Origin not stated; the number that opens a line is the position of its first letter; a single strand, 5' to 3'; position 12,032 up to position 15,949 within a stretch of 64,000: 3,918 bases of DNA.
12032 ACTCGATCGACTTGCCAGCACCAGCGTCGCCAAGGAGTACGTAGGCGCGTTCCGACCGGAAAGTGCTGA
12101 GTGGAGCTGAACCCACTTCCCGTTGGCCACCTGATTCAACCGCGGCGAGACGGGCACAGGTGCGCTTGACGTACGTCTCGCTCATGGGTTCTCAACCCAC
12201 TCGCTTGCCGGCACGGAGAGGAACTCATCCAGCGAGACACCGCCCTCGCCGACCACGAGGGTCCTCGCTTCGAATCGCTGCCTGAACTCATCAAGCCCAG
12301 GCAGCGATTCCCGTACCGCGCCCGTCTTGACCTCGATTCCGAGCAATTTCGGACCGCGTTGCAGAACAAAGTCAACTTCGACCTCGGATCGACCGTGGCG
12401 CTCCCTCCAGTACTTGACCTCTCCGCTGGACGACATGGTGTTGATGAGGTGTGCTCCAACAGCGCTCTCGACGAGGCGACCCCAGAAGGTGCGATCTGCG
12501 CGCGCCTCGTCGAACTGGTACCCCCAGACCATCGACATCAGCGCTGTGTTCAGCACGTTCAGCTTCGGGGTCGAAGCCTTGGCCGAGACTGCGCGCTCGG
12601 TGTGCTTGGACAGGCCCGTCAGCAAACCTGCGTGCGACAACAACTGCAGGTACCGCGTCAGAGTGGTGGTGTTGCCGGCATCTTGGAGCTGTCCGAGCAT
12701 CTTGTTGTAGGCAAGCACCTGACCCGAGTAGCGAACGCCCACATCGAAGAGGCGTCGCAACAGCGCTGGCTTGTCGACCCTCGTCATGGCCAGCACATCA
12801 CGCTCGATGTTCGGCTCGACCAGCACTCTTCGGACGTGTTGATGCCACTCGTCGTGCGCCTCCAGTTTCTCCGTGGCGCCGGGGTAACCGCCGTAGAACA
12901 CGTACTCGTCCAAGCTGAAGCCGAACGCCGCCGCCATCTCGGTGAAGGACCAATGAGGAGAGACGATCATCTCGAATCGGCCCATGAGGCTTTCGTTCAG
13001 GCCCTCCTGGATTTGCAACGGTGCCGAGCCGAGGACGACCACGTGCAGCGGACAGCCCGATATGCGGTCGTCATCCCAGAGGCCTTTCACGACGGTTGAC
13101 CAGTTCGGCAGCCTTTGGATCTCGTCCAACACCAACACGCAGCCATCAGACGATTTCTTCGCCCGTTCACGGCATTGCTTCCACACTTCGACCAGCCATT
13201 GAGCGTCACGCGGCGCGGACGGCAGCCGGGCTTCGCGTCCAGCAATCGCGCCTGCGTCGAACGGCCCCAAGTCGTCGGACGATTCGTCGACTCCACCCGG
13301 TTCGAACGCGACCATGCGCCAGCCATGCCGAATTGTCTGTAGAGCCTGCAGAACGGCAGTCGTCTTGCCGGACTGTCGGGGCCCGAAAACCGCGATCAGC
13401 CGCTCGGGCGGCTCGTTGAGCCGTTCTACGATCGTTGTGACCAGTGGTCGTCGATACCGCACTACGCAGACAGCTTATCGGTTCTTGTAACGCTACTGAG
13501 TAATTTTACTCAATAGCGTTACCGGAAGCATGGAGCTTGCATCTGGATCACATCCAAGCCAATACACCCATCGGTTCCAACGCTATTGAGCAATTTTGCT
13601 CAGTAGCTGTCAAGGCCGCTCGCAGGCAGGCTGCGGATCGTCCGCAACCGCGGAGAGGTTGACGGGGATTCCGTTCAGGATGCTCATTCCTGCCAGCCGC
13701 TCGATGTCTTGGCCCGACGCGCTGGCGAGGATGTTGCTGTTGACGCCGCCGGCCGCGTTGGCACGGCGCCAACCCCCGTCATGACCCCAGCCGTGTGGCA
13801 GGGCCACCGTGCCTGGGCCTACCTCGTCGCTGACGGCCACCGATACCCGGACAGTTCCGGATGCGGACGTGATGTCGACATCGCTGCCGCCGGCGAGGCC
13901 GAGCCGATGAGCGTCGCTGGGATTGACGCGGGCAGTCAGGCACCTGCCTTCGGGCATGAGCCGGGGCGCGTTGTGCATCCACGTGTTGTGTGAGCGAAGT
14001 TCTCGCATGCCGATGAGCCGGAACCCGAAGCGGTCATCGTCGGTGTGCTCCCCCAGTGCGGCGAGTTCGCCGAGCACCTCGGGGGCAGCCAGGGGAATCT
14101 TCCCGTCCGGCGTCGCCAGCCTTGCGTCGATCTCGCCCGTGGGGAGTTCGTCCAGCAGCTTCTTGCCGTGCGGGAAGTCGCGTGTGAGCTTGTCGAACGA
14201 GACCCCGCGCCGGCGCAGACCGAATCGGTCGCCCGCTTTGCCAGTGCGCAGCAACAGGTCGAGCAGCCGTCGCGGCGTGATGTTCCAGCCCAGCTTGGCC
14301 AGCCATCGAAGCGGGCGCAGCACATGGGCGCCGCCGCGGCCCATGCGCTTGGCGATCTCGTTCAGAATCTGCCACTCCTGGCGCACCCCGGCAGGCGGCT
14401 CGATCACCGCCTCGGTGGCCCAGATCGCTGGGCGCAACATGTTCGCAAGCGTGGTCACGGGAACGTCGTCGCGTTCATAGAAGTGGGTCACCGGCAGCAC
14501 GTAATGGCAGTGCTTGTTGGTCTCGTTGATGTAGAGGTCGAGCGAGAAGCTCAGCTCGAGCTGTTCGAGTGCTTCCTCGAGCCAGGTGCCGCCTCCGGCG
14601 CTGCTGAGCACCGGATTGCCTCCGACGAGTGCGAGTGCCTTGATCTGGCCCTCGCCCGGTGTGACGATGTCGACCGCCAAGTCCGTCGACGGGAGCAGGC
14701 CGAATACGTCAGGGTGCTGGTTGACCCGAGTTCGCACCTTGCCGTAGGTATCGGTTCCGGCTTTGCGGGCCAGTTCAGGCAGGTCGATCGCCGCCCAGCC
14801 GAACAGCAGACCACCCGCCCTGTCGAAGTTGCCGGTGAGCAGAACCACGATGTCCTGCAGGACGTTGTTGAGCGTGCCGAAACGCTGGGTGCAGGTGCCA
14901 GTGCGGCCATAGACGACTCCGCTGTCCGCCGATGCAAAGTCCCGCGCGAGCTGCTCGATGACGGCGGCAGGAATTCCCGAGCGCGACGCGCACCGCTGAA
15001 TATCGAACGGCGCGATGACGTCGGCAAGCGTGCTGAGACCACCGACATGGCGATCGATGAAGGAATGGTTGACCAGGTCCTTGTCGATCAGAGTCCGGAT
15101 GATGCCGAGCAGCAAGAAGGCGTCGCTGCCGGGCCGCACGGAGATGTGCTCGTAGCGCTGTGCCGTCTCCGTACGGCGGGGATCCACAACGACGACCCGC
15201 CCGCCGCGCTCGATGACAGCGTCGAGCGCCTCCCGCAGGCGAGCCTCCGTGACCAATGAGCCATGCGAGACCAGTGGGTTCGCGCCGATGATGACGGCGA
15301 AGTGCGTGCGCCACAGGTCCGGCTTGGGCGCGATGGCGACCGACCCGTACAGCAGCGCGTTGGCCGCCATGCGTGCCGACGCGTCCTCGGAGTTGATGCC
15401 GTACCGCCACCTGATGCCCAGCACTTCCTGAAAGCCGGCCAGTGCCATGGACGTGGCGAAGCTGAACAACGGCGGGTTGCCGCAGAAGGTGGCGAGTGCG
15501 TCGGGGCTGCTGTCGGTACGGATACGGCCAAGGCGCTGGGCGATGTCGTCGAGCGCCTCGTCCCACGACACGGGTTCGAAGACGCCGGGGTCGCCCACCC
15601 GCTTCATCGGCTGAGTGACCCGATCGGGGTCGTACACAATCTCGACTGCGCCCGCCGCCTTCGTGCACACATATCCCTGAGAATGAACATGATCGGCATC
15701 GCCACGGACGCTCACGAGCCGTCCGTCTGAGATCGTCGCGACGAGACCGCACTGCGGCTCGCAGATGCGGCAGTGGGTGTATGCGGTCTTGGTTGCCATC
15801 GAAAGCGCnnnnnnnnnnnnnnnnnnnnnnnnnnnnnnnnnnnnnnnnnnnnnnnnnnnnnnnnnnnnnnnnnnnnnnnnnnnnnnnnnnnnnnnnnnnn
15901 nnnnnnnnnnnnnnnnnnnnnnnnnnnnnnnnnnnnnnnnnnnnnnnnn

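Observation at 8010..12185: NACHT NTPase with inverted architecture: N-terminal NTPase, ~1,100-aa helical region, C-terminal PD-(D/E)xK nuclease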

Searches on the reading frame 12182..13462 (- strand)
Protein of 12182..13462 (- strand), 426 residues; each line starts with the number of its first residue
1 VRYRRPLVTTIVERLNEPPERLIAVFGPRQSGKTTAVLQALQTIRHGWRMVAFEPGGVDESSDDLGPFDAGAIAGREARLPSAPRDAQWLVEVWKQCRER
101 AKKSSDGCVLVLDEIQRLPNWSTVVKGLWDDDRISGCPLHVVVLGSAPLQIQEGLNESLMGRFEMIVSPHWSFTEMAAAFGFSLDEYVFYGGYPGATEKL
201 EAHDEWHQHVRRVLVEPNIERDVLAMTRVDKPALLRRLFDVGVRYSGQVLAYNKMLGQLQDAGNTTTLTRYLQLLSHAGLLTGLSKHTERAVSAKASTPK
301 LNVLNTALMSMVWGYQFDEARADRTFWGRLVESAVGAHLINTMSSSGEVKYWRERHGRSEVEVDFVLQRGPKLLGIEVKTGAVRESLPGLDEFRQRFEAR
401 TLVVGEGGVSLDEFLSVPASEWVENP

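Call 6: search_protein_families(library=pfam, proteins=[window:12182-13462:-], max_evalue=1)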
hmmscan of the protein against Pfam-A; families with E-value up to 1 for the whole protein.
window:12182-13462:- (426 aa): 11 families
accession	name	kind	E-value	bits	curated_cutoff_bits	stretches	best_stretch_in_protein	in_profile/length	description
PF13635.12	DUF4143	-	6e-23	81.8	28.1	1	220-380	1-159/160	Domain of unknown function (DUF4143)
PF13173.12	AAA_14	-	1.5e-17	64.3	27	1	21-176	3-128/129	AAA domain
PF13191.12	AAA_16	-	2.4e-05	25.3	32.6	1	9-119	13-145/167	AAA ATPase domain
PF13401.12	AAA_22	-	6.3e-05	23.7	27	1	20-147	5-124/130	AAA domain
PF01637.24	ATPase_2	-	0.00017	22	33.2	1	10-128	10-135/225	ATPase domain predominantly from Archaea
PF25199.1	nSTAND_NTPase5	-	0.013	15.7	34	1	4-57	21-80/145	Novel STAND NTPase 5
PF03205.20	MobB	-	0.046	14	26.6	0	260-294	8-42/133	Molybdopterin guanine dinucleotide synthesis protein B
PF00004.35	AAA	-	0.051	14.5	21.2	1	25-119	3-70/131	ATPase family associated with various cellular activities (AAA)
PF00154.27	RecA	-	0.069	13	27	1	18-53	50-85/262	recA bacterial DNA recombination protein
PF13481.12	AAA_25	-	0.072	13.1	27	1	19-56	32-73/195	AAA domain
PF19993.5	DO-GTPase2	-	0.15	12.1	27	1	21-46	1-26/226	Double-GTPase 2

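Call 7: search_protein_families(library=padloc, proteins=[window:12182-13462:-], max_evalue=1)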
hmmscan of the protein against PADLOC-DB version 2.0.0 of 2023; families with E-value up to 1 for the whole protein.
window:12182-13462:- (426 aa): 8 families
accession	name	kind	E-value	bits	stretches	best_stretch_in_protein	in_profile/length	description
PDLC04791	PDC-S01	-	6.5e-147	487.3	1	1-423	1-394/395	-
PDLC04790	PDC-S01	-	1.3e-38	130.9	2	109-401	81-390/422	-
PDLC04789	PDC-S01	-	4.1e-27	93.2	2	107-398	74-357/375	-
PDLC04787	PDC-S01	-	9e-24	82.1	1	96-378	83-355/412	-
PDLC04788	PDC-S01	-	6.5e-21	72.8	1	184-399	180-400/448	-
PDLC04786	PDC-S01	-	5e-15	53.2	2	183-383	186-389/439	-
PDLC04792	PDC-S01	-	1.5e-07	28.4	2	325-388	334-392/452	-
PDLC04140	mad8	-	0.023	12.2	1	18-45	25-52/314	mads_8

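Call 8: search_protein_families(library=ncbifam, proteins=[window:12182-13462:-], max_evalue=1)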
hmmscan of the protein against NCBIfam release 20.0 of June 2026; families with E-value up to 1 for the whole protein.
window:12182-13462:- (426 aa): 1 family
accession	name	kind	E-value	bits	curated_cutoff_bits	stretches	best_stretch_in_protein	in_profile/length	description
TIGR00176.1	mobB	equivalog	0.033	14.2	76.2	0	23-45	2-24/155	molybdopterin-guanine dinucleotide biosynthesis protein B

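Call 69: search_solved_structures(query=window:12182-13462:-, max_evalue=1)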
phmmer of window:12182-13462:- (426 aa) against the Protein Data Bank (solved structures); distinct sequences matched with E-value up to 1: 3.
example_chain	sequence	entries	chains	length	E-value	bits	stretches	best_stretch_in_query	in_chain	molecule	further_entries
3cmu_A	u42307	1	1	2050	5.9e-13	51.8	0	18-53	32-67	Protein recA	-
3cmt_A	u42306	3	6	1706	1e-10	44.4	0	18-53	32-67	Protein recA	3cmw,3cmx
3cmv_A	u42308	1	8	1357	2.1e-08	36.8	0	18-53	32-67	Protein recA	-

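Call 72: find_related_loci(query=window:12185-13462:-, collection=genome_contigs, flank=5000)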
Query window:12185-13462:- (426 aa) in genome_contigs; peptide patterns used: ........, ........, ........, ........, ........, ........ (x = any residue, [..] = any of these).
104 stretches matched a pattern, but none encodes a relative of the query by tblastn (E <= 1e-3).

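Call 75: find_related_loci(query=A4, collection=genome_contigs, flank=5000)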
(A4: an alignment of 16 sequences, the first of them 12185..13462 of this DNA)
Query A4 (426 aa) in genome_contigs; peptide patterns used: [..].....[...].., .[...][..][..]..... (x = any residue, [..] = any of these).
600 stretches matched a pattern (row limit reached: there are more); 598 encode a relative of the query (tblastn E <= 1e-3); the best 80 are kept; 80 distinct loci.
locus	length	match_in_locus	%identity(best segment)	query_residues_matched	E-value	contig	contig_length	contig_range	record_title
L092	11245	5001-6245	63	3-425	2e-165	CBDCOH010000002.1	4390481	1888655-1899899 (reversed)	MAG: Candidatus Spongiisociaceae bacterium isolate c8dab69f-a0b8-46d1-84ea-4e70fa3c0124 genome assembly, contig: contig_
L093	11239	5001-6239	62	3-424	4e-164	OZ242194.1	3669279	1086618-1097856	MAG: Acidimicrobiales bacterium isolate b96ec2c2-7b30-4efb-902b-edc41798273b genome assembly, chromosome: 1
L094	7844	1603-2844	61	3-425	5e-162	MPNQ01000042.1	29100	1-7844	MAG: marine group bacterium Sva0996 bin134 NODE_2366_length_29100_cov_19.3493_ID_4731, whole genome shotgun sequence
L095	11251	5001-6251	58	3-424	1e-159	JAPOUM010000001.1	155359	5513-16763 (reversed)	MAG: Acidimicrobiaceae bacterium isolate CAR4_bin_4 NODE_9_length_155359_cov_21.5362, whole genome shotgun sequence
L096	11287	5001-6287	57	3-426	3e-154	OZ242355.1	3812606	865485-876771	MAG: Acidimicrobiales bacterium isolate 104998a1-4135-4d78-96d2-be0913496795 genome assembly, chromosome: 1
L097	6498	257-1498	58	3-424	4e-153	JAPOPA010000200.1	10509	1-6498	MAG: Chloroflexota bacterium isolate APA_bin_48 c_000000006422, whole genome shotgun sequence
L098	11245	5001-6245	59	3-424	5e-152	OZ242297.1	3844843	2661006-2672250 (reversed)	MAG: Acidimicrobiales bacterium isolate 386d1096-d7b5-410a-b4ac-dc0bb20c483d genome assembly, chromosome: 1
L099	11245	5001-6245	57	3-426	3e-151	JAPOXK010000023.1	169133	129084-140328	MAG: Chloroflexota bacterium isolate COS3_bin_3 NODE_38_length_169133_cov_19.7979, whole genome shotgun sequence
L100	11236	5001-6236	57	3-423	4e-151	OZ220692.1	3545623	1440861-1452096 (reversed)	MAG: Acidimicrobiales bacterium isolate 8ffd2e9a-c1ca-4386-ab1d-9011d91eb932 genome assembly, chromosome: 1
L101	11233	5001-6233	57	3-424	1e-149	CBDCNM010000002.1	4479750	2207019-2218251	MAG: Candidatus Latescibacterota bacterium isolate f150df7c-f474-47d5-8e53-e740a55afba2 genome assembly, contig: contig_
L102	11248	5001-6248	56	2-426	3e-149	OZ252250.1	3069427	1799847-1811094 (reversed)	MAG: Dehalococcoidia bacterium isolate 148742b7-5873-4ec1-8832-ba9e4de588a3 genome assembly, chromosome: 1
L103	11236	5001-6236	58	3-424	6e-149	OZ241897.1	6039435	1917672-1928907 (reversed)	MAG: Acidobacteriota bacterium isolate 7b4b86e9-9a4d-44db-aaa0-056d26db6e00 genome assembly, chromosome: 1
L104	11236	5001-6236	56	3-424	7e-149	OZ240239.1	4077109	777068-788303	MAG: Candidatus Latescibacterota bacterium isolate 9476a452-a56b-4094-aa10-7e41c1f40ab4 genome assembly, chromosome: 1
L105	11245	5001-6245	57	3-425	7e-149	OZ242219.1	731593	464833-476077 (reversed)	MAG: Candidatus Azotimanducaceae bacterium isolate 4e3f4a33-5720-4edb-bbdd-4cf11a4da1b9 genome assembly, chromosome: 1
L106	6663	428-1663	57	3-425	1e-148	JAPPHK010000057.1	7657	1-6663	MAG: Nitrospinota bacterium isolate RHO1_bin_79 NODE_11398_length_7657_cov_9.047093, whole genome shotgun sequence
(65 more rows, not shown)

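Call 96: list_cluster_members(proteins=[P0001, window:12185-13462:-])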
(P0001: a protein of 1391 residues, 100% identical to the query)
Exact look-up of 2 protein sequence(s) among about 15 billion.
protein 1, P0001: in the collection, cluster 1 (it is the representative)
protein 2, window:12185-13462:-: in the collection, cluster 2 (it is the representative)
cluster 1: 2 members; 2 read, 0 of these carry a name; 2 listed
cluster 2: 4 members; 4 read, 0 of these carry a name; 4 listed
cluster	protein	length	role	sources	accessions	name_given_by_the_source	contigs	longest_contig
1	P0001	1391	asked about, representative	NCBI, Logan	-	-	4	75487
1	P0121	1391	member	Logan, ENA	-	-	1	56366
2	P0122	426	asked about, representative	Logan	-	-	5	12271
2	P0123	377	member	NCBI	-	-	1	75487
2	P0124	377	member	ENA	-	-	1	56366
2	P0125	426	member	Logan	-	-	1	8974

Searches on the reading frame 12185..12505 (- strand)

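Call 95: search_protein_families(library=pfam, proteins=[window:12185-12505:-], max_evalue=10)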
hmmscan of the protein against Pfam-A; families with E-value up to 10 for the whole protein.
window:12185-12505:- (107 aa): 2 families
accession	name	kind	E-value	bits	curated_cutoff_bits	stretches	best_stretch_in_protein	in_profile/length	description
PF13635.12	DUF4143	-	2.2e-10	41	28.1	1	4-62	102-160/160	Domain of unknown function (DUF4143)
PF12124.13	bCoV_SUD_C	-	0.12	12.6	25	1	19-54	4-38/66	Betacoronavirus SUD-C domain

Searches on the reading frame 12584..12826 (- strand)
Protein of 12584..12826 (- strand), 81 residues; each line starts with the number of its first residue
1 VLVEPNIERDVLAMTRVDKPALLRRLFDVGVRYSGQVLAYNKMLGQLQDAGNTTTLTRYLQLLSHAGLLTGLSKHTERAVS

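Call 104: search_protein_families(library=pfam, proteins=[window:12584-12826:-], max_evalue=10)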
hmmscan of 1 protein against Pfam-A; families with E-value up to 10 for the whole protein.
window:12584-12826:- (81 aa): 3 families
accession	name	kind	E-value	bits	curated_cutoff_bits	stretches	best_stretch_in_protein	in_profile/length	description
PF13635.12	DUF4143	-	5e-05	23.5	28.1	1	8-75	1-66/160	Domain of unknown function (DUF4143)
PF22045.1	CmlS_C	-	0.019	15.6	27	1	34-79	68-113/118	Chloramphenicol halogenase CmlS C-terminal domain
PF03205.20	MobB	-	0.18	12.1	26.6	1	47-79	7-39/133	Molybdopterin guanine dinucleotide synthesis protein B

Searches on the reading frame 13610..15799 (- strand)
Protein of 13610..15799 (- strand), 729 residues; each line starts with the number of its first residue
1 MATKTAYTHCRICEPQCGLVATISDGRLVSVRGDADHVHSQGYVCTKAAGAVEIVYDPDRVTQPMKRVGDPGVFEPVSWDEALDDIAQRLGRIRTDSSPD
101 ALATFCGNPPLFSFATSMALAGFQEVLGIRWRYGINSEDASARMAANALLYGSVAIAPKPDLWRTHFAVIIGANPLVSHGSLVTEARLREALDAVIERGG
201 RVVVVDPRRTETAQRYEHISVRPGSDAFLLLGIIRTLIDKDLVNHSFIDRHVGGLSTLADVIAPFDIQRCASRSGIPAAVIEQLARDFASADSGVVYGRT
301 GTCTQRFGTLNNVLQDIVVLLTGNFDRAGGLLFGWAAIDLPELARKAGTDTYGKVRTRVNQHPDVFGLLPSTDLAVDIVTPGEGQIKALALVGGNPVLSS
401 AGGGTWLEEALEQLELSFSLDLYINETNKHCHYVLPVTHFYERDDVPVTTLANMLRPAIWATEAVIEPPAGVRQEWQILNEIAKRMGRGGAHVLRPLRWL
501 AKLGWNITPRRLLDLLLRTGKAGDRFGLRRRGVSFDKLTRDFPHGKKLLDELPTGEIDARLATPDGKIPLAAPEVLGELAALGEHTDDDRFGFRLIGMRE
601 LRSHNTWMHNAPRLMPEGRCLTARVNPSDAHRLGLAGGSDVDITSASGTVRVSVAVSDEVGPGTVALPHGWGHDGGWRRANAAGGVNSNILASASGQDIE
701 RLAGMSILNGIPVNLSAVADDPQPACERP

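Call 6: search_protein_families(library=pfam, proteins=[window:13610-15799:-], max_evalue=1)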
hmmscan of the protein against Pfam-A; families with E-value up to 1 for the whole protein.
window:13610-15799:- (729 aa): 3 families
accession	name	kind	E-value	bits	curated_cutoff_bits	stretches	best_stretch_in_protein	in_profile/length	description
PF00384.28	Molybdopterin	-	4.6e-32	111.9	24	1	60-485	1-353/353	Molybdopterin oxidoreductase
PF01568.27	Molydop_binding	-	1.1e-16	61.3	26.8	1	593-690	1-93/110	Molydopterin dinucleotide binding domain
PF04879.21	Molybdop_Fe4S4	-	5.4e-10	39.5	22.7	1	4-57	2-55/55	Molybdopterin oxidoreductase Fe4S4 domain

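Call 7: search_protein_families(library=padloc, proteins=[window:13610-15799:-], max_evalue=1)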
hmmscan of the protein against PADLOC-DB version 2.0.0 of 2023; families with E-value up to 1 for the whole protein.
window:13610-15799:- (729 aa): 0 families

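Call 8: search_protein_families(library=ncbifam, proteins=[window:13610-15799:-], max_evalue=1)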
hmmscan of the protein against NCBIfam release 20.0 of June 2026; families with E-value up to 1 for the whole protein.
window:13610-15799:- (729 aa): 27 families (the best 25 are shown)
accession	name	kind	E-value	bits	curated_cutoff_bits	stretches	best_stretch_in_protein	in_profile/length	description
TIGR01591.1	Fdh-alpha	equivalog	2.6e-66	224.1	666.25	2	8-488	1-480/672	formate dehydrogenase subunit alpha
NF012032.0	PRK15488.1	equivalog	3.6e-62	210.4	694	1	4-694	42-739/759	thiosulfate reductase PhsA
NF047855.1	AssmNtatRedNasC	equivalog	2.3e-50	171.6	1100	3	4-329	19-340/708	assimilatory nitrate reductase catalytic subunit NasC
NF041783.2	mnquin_red_QrcB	equivalog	5.2e-50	170.3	440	2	4-487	51-504/695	menaquinone reductase molybdopterin-binding-like subunit QrcB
TIGR02166.1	dmsA_ynfE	subfamily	9.4e-42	143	777.7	3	4-254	43-301/794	DMSO/selenate family reductase complex A subunit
TIGR03479.1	DMSO_red_II_alp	subfamily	6.4e-35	120.5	984.75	3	8-248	61-303/913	molybdopterin-dependent oxidoreductase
TIGR00509.1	bisC_fam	subfamily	3.2e-32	111.6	1017.55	3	61-296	59-309/772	molybdopterin guanine dinucleotide-containing S/N-oxide reductase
NF041323.1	Nitr_red_NasA_Halo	equivalog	6.3e-31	107.6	1000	2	14-487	4-471/673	assimilatory nitrate reductase NasA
NF041714.1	arsenate_red_ArrA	equivalog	1.4e-27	96.2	1600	2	7-248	52-292/848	arsenate respiratory reductase molybdopterin-containing subunit ArrA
NF041885.1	selenate_YnfE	exception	5.5e-27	93.9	1675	2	13-255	57-309/805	selenate/tellurate reductase subunit YnfE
NF011566.1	PRK14990.1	exception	3.9e-25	88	1600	2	7-254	60-321/814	dimethylsulfoxide reductase subunit A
NF041884.1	selenate_YnfF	exception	1.5e-23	82.7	1650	1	5-254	45-301/798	selenate/tellurate reductase subunit YnfF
TIGR01701.1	Fdhalpha-like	subfamily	2.4e-20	72.3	582.15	1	60-486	99-549/744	FdhF/YdeP family oxidoreductase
NF011567.1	PRK14991.1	equivalog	4.1e-20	71.2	1750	4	580-674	867-960/1022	tetrathionate reductase subunit TtrA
TIGR01553.1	formate-DH-alph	equivalog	4.2e-20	71.1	814.2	1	4-252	43-304/1009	formate dehydrogenase-N subunit alpha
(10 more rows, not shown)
